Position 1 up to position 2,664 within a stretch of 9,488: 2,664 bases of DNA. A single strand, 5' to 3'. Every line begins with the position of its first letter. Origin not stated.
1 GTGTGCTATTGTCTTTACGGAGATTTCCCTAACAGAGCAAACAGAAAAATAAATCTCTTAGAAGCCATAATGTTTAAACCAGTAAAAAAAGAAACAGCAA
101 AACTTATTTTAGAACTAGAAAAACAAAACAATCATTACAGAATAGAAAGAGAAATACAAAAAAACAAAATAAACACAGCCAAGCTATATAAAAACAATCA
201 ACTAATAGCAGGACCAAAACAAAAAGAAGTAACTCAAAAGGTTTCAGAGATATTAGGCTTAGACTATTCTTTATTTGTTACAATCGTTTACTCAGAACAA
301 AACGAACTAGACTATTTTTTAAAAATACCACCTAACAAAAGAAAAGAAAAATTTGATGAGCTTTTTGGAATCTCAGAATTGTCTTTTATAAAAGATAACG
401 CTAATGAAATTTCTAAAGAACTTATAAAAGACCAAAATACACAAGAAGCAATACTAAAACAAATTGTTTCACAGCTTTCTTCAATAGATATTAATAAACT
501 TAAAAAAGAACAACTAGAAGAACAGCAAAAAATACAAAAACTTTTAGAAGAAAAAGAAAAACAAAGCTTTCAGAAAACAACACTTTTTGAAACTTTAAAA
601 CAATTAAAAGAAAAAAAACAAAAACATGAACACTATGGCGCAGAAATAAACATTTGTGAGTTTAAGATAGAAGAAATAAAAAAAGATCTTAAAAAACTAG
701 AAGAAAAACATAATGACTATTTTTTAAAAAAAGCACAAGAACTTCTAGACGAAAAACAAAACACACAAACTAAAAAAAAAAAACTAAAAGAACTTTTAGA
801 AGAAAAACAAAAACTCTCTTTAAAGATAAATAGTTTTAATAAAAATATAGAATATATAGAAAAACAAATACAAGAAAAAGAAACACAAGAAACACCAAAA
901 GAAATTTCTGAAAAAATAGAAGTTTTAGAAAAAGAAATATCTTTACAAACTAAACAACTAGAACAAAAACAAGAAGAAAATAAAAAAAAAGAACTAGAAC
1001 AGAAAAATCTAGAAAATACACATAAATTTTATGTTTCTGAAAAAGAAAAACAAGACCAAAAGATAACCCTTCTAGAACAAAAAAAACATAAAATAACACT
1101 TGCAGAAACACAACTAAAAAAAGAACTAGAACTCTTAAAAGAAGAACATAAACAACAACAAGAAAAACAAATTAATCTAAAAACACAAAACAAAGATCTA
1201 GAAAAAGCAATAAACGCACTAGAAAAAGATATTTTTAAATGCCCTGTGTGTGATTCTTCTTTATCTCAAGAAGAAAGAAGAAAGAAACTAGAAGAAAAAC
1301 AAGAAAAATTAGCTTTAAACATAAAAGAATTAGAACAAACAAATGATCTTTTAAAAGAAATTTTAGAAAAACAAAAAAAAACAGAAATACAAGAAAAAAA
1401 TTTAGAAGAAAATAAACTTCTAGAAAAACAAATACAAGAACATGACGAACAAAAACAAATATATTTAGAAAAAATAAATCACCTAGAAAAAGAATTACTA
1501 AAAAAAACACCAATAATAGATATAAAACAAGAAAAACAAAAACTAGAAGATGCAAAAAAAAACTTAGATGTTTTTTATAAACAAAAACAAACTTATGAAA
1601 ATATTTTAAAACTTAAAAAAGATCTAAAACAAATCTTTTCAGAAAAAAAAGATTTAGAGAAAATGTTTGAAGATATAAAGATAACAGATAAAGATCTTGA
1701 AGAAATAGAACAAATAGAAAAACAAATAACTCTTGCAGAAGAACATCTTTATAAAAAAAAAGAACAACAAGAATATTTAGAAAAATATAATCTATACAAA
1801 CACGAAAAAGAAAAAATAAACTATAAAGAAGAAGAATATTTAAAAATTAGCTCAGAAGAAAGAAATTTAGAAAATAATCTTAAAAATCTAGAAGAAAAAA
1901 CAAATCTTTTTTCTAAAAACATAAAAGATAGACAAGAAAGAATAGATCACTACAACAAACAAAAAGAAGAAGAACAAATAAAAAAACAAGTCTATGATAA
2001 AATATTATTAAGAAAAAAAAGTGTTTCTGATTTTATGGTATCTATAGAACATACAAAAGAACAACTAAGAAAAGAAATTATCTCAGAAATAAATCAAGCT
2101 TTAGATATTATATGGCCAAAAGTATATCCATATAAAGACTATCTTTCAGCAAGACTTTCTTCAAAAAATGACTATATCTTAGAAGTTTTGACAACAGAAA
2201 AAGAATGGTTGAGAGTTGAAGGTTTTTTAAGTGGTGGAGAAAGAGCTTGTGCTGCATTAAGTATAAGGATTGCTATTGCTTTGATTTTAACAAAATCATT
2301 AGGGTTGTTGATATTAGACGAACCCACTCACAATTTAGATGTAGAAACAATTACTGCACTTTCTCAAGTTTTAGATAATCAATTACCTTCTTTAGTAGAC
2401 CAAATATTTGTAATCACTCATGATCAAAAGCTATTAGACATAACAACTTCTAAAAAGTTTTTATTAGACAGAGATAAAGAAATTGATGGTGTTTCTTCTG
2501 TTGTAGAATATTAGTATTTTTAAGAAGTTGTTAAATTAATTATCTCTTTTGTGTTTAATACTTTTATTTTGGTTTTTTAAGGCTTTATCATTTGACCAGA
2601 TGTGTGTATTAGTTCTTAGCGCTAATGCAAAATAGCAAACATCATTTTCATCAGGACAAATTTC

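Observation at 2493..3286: A perfect 22-bp direct repeat copying the rad50 3' end and stop codon brackets an opposite-strand vapBC cassette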

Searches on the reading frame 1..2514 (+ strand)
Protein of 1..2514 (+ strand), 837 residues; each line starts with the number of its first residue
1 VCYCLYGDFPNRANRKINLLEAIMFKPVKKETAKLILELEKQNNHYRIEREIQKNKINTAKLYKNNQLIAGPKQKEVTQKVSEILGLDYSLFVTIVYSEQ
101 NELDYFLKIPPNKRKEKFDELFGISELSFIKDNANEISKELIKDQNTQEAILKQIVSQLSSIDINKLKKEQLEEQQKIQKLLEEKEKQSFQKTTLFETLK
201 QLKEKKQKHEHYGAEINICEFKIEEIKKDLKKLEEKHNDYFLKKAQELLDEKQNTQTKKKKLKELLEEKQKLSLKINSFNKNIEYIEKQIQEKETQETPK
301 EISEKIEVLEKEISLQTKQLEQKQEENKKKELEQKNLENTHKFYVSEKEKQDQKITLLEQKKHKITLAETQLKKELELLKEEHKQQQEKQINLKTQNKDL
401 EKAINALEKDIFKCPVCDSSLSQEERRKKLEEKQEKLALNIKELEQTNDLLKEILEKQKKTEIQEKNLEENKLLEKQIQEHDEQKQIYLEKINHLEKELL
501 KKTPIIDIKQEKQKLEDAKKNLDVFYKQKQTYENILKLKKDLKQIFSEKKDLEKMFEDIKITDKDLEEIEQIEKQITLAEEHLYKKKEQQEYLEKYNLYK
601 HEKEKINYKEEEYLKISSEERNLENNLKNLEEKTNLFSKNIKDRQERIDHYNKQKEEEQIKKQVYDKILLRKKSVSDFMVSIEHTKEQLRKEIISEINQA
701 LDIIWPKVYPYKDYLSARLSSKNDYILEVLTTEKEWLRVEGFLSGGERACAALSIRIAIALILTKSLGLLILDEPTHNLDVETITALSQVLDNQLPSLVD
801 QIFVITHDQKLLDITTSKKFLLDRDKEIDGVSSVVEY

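Call 7: search_protein_families(library=pfam, proteins=[window:1-2514:+], max_evalue=0.01)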
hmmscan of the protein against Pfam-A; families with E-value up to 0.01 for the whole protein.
window:1-2514:+ (837 aa): 2 families
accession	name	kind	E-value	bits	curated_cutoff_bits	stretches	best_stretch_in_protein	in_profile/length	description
PF13558.12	SbcC_Walker_B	-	0.00078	20.1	27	1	732-792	22-89/90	SbcC/RAD50-like, Walker B motif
PF13304.12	AAA_21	-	0.0016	19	27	1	504-813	44-304/304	AAA domain, putative AbiEii toxin, Type IV TA system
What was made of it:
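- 1..2514 (+): rad50 (5' end cut by the window); the target gene. SbcC/Rad50 Walker B (call 7).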

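Call 12: search_protein_families(library=ncbifam, proteins=[window:1-2514:+], max_evalue=0.1)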
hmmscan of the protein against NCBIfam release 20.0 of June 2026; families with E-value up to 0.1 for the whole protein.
window:1-2514:+ (837 aa): 44 families (the best 25 are shown)
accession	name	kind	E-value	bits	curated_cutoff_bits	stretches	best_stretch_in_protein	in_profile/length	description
NF002572.0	PRK02224.1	equivalog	1.2e-33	116.5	1087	1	29-813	64-858/888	DNA double-strand break repair ATPase Rad50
NF041035.1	Rad50_Halo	equivalog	1.3e-30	106.5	1000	1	29-813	64-858/883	DNA double-strand break repair ATPase Rad50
NF003034.1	PRK03918.1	equivalog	1.3e-25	89.6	700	1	25-814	63-859/878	DNA double-strand break repair ATPase Rad50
NF041034.1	Rad50_Sulf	equivalog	6.4e-23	80.6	1000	2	722-815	760-851/872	DNA double-strand break repair ATPase Rad50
NF002244.0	PRK01156.1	equivalog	2.8e-13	48.9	847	1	33-813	67-874/895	DNA double-strand break repair ATPase Rad50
NF000355.4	ribo_prot_ABC_F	equivalog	2.2e-11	43.3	380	1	722-823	97-188/499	ribosomal protection-like ABC-F family protein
NF053563.1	Rkd4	equivalog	6.7e-11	41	860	1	491-789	446-746/747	arcadin-4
NF008775.0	PRK11819.1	equivalog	5e-09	35.3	599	1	739-816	442-509/556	energy-dependent translational throttle protein EttA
TIGR03719.1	ABC_ABC_ChvD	subfamily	6.7e-09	34.9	806.75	1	741-816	442-507/552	energy-dependent translational throttle protein EttA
NF050005.1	ABC_ATPase_Uup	equivalog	1.7e-08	33.1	900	1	743-828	441-516/636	ATP-binding cassette ATPase Uup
NF008358.0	PRK11147.1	equivalog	2e-08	32.9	936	1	743-828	441-516/635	ABC transporter ATP-binding protein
TIGR02673.1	FtsE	equivalog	6.8e-08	32.4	264.85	1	724-824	119-212/214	cell division ATP-binding protein FtsE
NF000171.1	ABCF_producer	exception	6e-07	28.3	800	1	740-819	161-230/541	TlrC/CarA/OleB/SrmB family ABC-F type ribosomal protection protein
TIGR02868.1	CydC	equivalog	1.7e-06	26.9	329.05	1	742-808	471-529/530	thiol reductant ABC exporter subunit CydC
TIGR02857.1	CydD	equivalog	3.5e-06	26.3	435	1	743-812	459-520/529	thiol reductant ABC exporter subunit CydD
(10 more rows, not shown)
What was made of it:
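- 1..2514 (+): NCBIfam Rad50 models at E=1e-33 over residues 29-813, below the equivalog cut-offs (call 12).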

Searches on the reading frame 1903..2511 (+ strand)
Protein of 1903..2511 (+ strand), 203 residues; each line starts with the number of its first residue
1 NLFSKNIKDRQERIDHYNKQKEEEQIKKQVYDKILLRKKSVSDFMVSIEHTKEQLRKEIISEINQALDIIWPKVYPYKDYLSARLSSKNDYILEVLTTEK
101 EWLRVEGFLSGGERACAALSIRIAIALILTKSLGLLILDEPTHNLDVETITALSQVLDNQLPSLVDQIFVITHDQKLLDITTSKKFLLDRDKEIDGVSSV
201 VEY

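Call 29: find_related_loci(query=window:1903-2511:+, collection=genome_contigs, flank=8000)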
Query window:1903-2511:+ (203 aa) in genome_contigs; peptide patterns used: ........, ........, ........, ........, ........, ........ (x = any residue, [..] = any of these).
599 stretches matched a pattern (row limit reached: there are more); 574 encode a relative of the query (tblastn E <= 1e-3); the best 80 are kept; 80 distinct loci.
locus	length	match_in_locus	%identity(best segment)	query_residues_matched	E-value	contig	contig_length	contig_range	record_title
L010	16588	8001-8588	59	7-202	4e-75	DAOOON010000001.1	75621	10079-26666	MAG TPA_asm: archaeon isolate AMR_MDS_2622 NODE_353_length_75621_cov_20.363894, whole genome shotgun sequence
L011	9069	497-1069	60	7-200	1e-73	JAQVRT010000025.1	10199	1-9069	MAG: Candidatus ainarchaeum sp. isolate STF1_257 NODE_21042_length_10199_cov_6.163920_Sandtown_F1, whole genome shotgun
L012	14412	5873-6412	62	20-202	5e-73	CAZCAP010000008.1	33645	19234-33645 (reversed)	MAG TPA_asm: uncultured archaeon isolate SRP178699_co1_70 genome assembly, contig: NODE_1323_length_33645_cov_42.349568,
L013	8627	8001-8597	57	1-201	8e-73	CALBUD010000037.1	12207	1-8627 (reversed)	MAG TPA_asm: Candidatus Diapherotrites archaeon isolate SRR7299214_bin.7_CONCOCT_v1.1_MAG genome assembly, contig: ERZ78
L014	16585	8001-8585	57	14-201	2e-71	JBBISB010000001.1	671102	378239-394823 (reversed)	MAG: Candidatus Iainarchaeum archaeon isolate FAS170219_bin_363 NODE_1_length_671102_cov_21.388244, whole genome shotgun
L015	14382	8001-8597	57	9-202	3e-71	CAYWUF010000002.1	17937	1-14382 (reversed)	MAG TPA_asm: uncultured archaeon isolate SRP192927_co2_630 genome assembly, contig: NODE_5028_length_17937_cov_11.130187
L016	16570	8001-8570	56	14-203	2e-67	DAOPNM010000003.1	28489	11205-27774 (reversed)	MAG TPA_asm: archaeon isolate AMR_MDS_1600 NODE_2132_length_28489_cov_5.746325, whole genome shotgun sequence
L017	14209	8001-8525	58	27-198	6e-67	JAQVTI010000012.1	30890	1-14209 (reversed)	MAG: Candidatus ainarchaeum sp. isolate STF1_294 NODE_3134_length_30890_cov_5.383838_Sandtown_F1, whole genome shotgun s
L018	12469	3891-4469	53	1-200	6e-65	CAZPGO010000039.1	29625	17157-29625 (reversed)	MAG TPA_asm: uncultured archaeon isolate SRP067234_co1_315 genome assembly, contig: k99_264532, whole genome shotgun seq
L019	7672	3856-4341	59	40-202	5e-64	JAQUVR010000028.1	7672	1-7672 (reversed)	MAG: Candidatus ainarchaeum sp. isolate STD2_171 NODE_39278_length_7672_cov_4.593241_Sandtown_D2, whole genome shotgun s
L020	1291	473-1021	47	14-195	9e-55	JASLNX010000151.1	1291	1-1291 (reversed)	MAG: archaeon isolate Arabian11_MAG_21 c_000001582457, whole genome shotgun sequence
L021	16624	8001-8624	46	1-200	8e-52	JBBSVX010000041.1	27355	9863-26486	MAG: archaeon isolate H43-bin240_1 H43_bin240_1_000000000041, whole genome shotgun sequence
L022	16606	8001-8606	44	5-201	3e-51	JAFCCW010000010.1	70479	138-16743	MAG: Candidatus Iainarchaeum archaeon isolate Meg19_1012_Bin_161 Meg19_1012_Bin_161_scaffold_2610, whole genome shotgun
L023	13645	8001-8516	49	33-200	7e-51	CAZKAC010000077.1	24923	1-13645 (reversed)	MAG TPA_asm: uncultured archaeon isolate SRP067234_co1_269 genome assembly, contig: k99_248098, whole genome shotgun seq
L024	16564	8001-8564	43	5-201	3e-51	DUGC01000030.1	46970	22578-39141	MAG TPA_asm: Candidatus Iainarchaeum archaeon isolate UBA10205 contig_35212, whole genome shotgun sequence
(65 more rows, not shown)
